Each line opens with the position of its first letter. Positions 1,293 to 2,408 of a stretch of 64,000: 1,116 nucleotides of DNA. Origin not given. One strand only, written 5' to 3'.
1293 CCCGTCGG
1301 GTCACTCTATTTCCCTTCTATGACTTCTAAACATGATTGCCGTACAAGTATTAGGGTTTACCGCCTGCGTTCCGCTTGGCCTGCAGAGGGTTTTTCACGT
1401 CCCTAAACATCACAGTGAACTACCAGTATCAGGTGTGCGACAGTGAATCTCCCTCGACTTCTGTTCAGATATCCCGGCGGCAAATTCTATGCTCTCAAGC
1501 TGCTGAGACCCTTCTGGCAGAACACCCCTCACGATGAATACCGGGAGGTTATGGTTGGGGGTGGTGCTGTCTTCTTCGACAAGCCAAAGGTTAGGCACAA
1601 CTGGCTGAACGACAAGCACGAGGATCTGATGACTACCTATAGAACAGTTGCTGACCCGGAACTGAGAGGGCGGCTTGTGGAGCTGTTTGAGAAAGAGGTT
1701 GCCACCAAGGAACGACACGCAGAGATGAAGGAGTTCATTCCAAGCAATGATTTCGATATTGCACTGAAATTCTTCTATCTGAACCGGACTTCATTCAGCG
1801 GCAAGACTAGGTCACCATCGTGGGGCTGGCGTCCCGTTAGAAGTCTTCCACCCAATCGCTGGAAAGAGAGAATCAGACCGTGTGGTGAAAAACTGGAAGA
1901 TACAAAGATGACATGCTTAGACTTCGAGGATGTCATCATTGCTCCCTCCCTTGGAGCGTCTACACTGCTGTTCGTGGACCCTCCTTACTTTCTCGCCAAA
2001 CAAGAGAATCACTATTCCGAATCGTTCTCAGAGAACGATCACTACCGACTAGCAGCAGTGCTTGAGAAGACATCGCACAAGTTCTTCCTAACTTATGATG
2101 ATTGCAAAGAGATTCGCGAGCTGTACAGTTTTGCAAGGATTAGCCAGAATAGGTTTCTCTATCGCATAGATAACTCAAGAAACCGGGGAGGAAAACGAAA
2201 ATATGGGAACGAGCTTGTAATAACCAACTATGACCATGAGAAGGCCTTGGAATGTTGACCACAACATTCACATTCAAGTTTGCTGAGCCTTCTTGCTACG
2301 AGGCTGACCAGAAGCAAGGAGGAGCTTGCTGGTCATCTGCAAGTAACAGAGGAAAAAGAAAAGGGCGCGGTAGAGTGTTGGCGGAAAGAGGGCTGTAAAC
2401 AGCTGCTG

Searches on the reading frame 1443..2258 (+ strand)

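Call 13: search_protein_families(library=pfam, proteins=[window:1443-2258:+], max_evalue=0.0001)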
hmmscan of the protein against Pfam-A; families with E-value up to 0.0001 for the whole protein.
window:1443-2258:+ (271 aa): 1 family
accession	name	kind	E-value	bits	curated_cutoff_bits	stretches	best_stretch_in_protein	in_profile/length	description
PF02086.21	MethyltransfD12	-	5.7e-27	95.5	22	1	10-234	1-245/253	D12 class N6 adenine-specific DNA methyltransferase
